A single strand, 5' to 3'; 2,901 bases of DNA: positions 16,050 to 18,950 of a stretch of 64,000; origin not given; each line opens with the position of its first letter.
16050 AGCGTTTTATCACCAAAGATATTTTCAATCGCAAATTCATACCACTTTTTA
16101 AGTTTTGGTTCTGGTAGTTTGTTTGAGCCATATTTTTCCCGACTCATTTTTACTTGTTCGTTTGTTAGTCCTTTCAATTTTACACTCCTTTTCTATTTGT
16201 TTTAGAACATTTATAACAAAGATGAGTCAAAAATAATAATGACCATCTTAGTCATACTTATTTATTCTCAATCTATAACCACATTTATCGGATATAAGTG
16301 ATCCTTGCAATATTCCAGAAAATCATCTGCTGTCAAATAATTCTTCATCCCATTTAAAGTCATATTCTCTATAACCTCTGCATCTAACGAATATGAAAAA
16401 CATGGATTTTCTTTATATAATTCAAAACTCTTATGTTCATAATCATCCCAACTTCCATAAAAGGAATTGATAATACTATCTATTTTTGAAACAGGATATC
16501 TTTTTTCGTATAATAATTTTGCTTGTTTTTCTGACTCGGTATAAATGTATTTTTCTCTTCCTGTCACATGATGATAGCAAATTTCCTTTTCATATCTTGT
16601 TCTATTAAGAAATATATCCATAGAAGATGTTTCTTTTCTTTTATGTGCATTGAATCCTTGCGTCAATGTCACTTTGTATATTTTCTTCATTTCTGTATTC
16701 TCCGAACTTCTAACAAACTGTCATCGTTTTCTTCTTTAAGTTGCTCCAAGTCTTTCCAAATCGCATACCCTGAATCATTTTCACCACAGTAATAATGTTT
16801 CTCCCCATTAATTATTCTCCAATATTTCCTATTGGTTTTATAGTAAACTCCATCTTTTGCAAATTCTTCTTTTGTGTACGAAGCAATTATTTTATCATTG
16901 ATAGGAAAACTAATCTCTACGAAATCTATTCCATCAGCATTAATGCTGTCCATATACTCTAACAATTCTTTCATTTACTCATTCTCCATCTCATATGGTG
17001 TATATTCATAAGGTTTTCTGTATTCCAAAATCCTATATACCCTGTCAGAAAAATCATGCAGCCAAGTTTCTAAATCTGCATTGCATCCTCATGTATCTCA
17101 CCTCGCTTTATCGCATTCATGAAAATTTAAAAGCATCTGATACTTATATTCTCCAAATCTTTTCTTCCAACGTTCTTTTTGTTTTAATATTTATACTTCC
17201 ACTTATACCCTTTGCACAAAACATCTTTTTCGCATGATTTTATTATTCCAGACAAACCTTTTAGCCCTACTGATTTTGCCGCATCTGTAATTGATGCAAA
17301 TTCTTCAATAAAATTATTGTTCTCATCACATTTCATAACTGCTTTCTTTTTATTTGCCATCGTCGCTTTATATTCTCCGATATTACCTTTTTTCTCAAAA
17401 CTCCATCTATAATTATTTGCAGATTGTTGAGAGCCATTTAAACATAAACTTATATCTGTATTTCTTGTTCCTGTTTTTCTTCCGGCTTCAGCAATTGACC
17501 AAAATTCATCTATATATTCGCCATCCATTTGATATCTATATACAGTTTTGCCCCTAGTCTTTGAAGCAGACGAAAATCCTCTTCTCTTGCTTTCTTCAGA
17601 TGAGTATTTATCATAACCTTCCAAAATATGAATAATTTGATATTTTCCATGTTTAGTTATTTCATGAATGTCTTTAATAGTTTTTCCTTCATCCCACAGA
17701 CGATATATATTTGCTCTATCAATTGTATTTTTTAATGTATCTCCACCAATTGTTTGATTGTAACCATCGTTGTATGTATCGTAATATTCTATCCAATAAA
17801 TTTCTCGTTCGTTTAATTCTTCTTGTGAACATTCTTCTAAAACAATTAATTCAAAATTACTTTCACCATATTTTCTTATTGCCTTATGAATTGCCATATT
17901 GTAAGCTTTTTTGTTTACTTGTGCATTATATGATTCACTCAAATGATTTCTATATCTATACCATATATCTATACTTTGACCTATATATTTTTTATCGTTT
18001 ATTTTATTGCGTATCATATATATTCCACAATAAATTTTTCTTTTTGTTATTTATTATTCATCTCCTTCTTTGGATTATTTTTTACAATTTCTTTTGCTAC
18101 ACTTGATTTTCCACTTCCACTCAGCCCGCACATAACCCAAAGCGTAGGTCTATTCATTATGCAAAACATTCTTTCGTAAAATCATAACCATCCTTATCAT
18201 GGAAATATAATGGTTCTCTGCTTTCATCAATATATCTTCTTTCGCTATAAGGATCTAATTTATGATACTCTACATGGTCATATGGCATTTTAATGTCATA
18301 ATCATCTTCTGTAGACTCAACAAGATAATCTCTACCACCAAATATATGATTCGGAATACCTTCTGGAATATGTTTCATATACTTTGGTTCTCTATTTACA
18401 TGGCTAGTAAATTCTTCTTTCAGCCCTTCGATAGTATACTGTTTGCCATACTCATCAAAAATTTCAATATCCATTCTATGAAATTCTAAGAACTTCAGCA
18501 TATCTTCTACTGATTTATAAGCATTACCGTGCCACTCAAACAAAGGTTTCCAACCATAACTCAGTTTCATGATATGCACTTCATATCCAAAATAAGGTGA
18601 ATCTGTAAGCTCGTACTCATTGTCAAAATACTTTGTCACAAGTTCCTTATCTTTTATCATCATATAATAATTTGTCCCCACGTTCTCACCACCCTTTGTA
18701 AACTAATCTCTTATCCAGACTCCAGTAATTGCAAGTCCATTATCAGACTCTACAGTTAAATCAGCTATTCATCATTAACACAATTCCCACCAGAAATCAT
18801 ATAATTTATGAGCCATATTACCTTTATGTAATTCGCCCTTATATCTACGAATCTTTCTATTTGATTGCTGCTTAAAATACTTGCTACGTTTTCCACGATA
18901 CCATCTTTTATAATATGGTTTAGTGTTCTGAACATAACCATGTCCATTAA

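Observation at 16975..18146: GIY-YIG homing endonuclease sits inside the wreck of a Pnk-like P-loop kinase gene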

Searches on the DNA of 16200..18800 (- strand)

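Call 4: search_rna_families(source=window, start=16400, end=18800, threshold=evalue, max_evalue=10, show_alignments=3)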
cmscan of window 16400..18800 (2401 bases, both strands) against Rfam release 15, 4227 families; matches with E-value up to 10: 6.
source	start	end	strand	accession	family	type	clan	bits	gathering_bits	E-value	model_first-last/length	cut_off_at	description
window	18079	18165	-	RF01585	snoR07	Gene; snRNA; snoRNA; CD-box;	-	20.8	44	5.4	1-88/88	no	small nucleolar RNA snoR07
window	16595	16646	-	RF02948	cow-rumen-4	Gene; sRNA;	-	19.2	48.5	6.8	1-64/64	no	cow-rumen-4 RNA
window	18583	18654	-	RF01301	snoR4a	Gene; snRNA; snoRNA; CD-box;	-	18.6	50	7.3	1-77/77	no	Small nucleolar RNA snoR4a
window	18555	18627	-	RF00054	SNORD25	Gene; snRNA; snoRNA; CD-box;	CL00049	15.9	39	8.5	1-87/87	no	Small nucleolar RNA SNORD25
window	18163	18233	-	RF00619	U6atac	Gene; snRNA; splicing;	CL00009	13.8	33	2.1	1-126/126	no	U6atac minor spliceosomal RNA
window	17318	17367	-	RF01144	sR17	Gene; snRNA; snoRNA; CD-box;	-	13.7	36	5.4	1-55/55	no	Small nucleolar RNA sR17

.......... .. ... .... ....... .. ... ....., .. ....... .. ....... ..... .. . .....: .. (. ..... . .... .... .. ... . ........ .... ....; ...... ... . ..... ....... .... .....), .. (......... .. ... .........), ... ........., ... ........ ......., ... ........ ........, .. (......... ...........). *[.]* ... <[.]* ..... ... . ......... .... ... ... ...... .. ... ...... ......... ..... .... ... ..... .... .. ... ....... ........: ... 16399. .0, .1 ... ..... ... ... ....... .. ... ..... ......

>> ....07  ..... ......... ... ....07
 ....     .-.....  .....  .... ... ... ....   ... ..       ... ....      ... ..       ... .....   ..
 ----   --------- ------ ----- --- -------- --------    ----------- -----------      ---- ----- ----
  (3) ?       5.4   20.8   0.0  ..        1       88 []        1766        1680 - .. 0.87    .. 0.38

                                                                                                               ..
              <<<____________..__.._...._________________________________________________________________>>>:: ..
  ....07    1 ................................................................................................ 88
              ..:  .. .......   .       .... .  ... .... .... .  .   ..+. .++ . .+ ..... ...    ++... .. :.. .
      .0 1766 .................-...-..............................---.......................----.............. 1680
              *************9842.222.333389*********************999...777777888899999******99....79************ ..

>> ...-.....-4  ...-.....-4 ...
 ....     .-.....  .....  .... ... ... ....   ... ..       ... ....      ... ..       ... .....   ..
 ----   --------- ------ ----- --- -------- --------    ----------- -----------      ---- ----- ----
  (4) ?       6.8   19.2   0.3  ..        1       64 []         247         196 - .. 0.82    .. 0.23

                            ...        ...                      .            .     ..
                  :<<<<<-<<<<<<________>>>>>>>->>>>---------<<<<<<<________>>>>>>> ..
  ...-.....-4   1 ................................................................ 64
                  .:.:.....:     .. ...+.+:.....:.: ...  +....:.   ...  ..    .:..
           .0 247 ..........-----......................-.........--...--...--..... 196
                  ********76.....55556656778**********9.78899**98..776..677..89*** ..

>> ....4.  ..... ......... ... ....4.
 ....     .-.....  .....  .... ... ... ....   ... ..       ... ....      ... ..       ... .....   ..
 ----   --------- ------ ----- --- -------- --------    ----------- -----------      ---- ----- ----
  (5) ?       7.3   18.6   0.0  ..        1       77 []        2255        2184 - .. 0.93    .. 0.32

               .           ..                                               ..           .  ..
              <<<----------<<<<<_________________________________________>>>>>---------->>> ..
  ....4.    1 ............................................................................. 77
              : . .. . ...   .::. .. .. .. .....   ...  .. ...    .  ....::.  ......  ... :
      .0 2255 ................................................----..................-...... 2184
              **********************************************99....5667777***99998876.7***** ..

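Call 7: search_dna_similar(query=window:16200-18800:-, collection=phages, mode=distant, max_rows=30)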
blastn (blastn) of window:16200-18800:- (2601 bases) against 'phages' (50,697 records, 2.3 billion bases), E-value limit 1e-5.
No match.

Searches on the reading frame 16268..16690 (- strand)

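Call 5: search_protein_families(library=pfam, proteins=[window:16268-16690:-], max_evalue=1)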
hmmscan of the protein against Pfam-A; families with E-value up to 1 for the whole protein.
window:16268-16690:- (140 aa): 1 family
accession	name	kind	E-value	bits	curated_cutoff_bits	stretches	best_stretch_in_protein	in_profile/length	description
PF22602.2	NXF_NTF2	-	0.035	14.6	27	1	72-109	4-41/158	Nuclear RNA export factor, NTF2 domain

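Call 31: search_protein_families(library=phrogs, proteins=[window:16268-16690:-], max_evalue=0.001)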
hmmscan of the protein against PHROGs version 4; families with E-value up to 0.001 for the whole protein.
window:16268-16690:- (140 aa): 0 families
